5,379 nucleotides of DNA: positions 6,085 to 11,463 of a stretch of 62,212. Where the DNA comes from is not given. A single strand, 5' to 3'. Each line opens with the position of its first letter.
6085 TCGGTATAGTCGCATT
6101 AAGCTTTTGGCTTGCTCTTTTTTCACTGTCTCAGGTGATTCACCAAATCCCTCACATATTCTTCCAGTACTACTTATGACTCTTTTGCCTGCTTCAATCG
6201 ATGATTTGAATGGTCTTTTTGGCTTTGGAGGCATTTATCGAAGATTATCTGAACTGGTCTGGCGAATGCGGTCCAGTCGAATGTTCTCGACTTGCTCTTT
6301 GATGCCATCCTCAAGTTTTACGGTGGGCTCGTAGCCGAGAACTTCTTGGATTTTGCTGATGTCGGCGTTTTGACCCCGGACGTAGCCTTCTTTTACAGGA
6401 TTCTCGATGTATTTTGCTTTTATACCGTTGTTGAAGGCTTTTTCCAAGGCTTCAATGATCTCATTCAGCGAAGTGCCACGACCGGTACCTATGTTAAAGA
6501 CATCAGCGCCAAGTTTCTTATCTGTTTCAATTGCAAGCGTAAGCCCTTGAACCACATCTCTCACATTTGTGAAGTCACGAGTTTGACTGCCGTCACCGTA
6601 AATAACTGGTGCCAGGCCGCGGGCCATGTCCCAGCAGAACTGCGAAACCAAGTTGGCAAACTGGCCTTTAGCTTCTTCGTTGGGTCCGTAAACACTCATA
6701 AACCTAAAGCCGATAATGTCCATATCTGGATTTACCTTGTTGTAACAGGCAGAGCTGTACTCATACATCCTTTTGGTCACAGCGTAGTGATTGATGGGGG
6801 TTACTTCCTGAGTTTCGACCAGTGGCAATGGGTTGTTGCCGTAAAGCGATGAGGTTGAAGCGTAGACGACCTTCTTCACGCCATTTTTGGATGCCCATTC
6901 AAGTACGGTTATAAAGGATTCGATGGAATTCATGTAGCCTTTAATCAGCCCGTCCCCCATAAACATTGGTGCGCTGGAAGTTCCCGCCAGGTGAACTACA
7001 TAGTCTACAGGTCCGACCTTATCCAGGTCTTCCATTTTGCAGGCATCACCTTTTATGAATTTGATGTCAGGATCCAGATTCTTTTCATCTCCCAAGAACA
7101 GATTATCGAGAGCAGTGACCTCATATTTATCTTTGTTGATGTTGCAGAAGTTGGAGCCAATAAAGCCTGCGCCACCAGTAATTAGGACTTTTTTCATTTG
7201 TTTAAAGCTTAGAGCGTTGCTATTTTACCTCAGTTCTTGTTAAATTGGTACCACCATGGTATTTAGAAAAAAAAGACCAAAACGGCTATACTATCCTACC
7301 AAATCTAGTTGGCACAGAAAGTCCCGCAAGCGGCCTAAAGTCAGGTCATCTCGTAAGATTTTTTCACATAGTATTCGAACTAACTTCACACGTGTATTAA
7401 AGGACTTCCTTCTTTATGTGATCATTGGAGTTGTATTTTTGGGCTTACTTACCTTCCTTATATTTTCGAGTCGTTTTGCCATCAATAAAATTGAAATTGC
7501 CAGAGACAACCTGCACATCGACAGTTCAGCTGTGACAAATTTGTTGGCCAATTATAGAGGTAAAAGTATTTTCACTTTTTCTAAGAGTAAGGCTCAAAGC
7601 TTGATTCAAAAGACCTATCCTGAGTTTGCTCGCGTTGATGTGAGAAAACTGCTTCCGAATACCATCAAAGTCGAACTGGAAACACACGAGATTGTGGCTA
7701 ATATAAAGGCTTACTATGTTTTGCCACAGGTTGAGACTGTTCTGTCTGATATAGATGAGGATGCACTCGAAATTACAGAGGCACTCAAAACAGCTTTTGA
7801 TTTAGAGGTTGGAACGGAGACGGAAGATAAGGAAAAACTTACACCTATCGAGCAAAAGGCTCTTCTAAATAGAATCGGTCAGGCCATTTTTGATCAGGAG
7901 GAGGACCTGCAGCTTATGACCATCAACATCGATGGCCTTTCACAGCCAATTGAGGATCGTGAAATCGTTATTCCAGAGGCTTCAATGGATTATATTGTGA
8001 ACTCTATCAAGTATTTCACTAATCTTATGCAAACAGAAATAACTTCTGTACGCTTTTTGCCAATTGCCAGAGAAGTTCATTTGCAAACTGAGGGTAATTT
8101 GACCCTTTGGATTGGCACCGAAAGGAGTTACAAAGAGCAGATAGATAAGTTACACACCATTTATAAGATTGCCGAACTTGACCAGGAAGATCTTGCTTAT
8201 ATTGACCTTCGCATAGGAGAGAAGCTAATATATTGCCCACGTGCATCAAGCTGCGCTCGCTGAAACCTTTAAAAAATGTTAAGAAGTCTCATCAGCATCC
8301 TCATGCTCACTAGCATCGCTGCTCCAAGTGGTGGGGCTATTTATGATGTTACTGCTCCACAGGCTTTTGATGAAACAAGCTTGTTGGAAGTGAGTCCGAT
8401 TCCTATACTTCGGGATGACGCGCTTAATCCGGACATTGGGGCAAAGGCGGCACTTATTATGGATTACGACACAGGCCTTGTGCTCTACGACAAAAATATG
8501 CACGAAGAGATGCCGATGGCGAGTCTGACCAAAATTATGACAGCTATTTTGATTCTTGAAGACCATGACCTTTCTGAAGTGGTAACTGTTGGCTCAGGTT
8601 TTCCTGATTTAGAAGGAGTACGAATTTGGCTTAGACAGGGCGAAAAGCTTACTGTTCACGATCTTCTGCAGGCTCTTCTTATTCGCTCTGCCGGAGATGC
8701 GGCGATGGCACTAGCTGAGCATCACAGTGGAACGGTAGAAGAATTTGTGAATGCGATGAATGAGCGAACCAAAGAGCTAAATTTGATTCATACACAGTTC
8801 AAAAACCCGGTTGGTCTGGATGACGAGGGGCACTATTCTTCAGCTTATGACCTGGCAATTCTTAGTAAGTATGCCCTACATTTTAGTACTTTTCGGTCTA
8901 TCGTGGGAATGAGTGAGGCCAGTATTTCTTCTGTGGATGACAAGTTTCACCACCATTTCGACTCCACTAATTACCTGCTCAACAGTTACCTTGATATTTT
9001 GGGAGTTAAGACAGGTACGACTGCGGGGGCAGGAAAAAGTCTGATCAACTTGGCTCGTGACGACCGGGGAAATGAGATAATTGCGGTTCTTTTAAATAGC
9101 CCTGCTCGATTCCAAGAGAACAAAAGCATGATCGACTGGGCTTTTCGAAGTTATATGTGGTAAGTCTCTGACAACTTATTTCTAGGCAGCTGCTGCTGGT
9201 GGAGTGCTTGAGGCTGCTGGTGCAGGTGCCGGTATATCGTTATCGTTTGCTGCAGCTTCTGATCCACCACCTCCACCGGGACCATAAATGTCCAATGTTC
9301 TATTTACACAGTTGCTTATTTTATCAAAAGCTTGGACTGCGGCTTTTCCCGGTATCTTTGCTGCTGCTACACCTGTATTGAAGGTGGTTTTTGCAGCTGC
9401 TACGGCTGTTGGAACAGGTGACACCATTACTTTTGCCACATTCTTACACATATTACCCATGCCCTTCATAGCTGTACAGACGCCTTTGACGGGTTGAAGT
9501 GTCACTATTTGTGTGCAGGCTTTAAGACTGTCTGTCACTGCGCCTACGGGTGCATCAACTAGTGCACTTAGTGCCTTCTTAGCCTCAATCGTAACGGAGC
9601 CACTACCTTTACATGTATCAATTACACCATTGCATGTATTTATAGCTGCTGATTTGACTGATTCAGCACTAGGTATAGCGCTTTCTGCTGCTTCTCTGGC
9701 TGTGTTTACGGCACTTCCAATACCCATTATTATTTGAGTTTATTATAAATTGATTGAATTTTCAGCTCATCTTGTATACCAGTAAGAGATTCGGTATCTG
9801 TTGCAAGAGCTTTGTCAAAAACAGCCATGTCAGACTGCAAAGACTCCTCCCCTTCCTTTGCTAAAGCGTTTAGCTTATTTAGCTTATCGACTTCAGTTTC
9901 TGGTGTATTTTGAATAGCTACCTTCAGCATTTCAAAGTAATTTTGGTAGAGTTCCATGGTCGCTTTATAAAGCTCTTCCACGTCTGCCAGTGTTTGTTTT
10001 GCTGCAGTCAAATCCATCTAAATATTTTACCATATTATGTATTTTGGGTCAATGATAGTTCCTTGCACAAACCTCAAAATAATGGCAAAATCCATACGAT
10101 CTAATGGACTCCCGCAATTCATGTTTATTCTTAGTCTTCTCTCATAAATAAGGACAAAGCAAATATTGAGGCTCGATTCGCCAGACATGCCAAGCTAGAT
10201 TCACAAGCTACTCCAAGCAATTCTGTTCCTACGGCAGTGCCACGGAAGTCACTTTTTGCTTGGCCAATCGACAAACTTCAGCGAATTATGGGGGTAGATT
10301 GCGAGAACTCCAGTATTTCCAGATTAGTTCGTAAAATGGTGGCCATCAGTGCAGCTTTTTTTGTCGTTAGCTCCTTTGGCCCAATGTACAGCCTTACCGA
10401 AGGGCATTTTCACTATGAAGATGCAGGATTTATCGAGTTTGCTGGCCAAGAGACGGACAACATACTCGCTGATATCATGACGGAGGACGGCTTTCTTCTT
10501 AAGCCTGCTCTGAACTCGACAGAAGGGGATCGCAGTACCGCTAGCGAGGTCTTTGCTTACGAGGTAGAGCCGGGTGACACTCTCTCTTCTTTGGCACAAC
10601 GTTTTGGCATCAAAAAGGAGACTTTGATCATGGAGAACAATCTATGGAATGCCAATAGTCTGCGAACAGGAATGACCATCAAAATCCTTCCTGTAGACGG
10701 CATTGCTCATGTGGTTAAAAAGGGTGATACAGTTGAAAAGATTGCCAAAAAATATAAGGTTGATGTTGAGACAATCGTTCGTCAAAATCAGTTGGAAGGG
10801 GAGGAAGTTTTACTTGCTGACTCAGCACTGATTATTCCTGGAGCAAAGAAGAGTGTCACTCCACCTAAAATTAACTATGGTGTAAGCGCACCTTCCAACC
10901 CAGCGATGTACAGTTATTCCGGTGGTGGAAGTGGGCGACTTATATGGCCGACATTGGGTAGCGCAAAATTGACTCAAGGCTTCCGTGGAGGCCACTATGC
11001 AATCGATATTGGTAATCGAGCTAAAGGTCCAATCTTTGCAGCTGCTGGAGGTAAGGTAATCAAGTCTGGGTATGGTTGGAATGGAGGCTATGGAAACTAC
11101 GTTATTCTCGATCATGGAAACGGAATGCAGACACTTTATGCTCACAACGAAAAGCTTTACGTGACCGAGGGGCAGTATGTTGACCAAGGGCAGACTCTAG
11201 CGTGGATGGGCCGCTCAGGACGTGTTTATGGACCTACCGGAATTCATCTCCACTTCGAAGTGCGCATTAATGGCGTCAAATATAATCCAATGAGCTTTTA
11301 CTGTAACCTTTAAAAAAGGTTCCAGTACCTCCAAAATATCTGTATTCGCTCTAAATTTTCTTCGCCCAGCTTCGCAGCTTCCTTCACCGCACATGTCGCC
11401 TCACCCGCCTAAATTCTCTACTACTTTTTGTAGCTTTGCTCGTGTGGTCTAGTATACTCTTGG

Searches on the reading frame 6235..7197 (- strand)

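Call 50: search_protein_families(library=pfam, proteins=[window:6235-7197:-], max_evalue=0.001)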
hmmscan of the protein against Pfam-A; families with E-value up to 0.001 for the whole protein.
window:6235-7197:- (320 aa): 4 families
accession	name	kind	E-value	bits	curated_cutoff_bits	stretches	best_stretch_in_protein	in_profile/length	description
PF01370.27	Epimerase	-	9.9e-44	150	20.9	1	4-237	1-240/240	NAD dependent epimerase/dehydratase family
PF16363.11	GDP_Man_Dehyd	-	1.4e-33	117.2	27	1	5-301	1-331/332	GDP-mannose 4,6 dehydratase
PF01073.25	3Beta_HSD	-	2.7e-11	43.5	22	1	5-223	1-229/280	3-beta hydroxysteroid dehydrogenase/isomerase family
PF02719.21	Polysacc_synt_2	-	1.3e-07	31.5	20.2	1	4-257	1-249/293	Polysaccharide biosynthesis protein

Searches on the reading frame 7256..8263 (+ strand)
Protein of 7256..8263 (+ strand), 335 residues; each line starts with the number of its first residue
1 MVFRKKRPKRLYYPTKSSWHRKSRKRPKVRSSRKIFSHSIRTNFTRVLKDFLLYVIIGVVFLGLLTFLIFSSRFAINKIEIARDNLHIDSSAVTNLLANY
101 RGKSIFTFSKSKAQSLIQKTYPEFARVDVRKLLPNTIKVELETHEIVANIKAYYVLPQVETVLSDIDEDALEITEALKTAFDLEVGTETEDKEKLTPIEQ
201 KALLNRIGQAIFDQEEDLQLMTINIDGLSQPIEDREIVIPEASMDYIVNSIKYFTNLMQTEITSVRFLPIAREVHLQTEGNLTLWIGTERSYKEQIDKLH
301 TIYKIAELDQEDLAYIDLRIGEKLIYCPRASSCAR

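Call 50: search_protein_families(library=pfam, proteins=[window:7256-8263:+], max_evalue=0.001)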
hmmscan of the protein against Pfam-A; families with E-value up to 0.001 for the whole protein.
window:7256-8263:+ (335 aa): 1 family
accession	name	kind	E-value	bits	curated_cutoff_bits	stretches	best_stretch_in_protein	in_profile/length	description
PF08478.15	POTRA_1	-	9.8e-10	39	23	1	74-142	1-67/69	POTRA domain, FtsQ-type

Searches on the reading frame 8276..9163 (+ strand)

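Call 50: search_protein_families(library=pfam, proteins=[window:8276-9163:+], max_evalue=0.001)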
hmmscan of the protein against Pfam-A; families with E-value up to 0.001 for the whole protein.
window:8276-9163:+ (295 aa): 2 families
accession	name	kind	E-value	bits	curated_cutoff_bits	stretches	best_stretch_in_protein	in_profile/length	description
PF00768.25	Peptidase_S11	-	1.6e-57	195.1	27.6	1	51-275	7-237/239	D-alanyl-D-alanine carboxypeptidase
PF13354.11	Beta-lactamase2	-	4.5e-05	23.3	22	1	61-179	4-121/214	Beta-lactamase enzyme family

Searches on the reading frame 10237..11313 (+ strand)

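Call 51: search_protein_families(library=pfam, proteins=[window:10237-11313:+], max_evalue=0.001)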
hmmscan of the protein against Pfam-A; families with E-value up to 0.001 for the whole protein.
window:10237-11313:+ (358 aa): 5 families
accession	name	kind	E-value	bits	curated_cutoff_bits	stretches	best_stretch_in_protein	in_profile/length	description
PF01551.29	Peptidase_M23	-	7.1e-28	97.1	28.7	1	252-351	2-96/96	Peptidase family M23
PF01476.26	LysM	-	1.1e-22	80.1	20.9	2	108-150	1-42/43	LysM domain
PF23473.1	LysM3_LYK4_5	-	9.5e-12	45.3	29.3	2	158-201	5-47/48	LYK4/5 LysM3 domain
PF13533.13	Biotin_lipoyl_2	-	0.00051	20.3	29.8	0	306-322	13-29/32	Biotin-lipoyl like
PF23462.1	LysM3_NFP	-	0.00093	20.1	28.1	0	111-139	8-36/48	NFP LysM3 domain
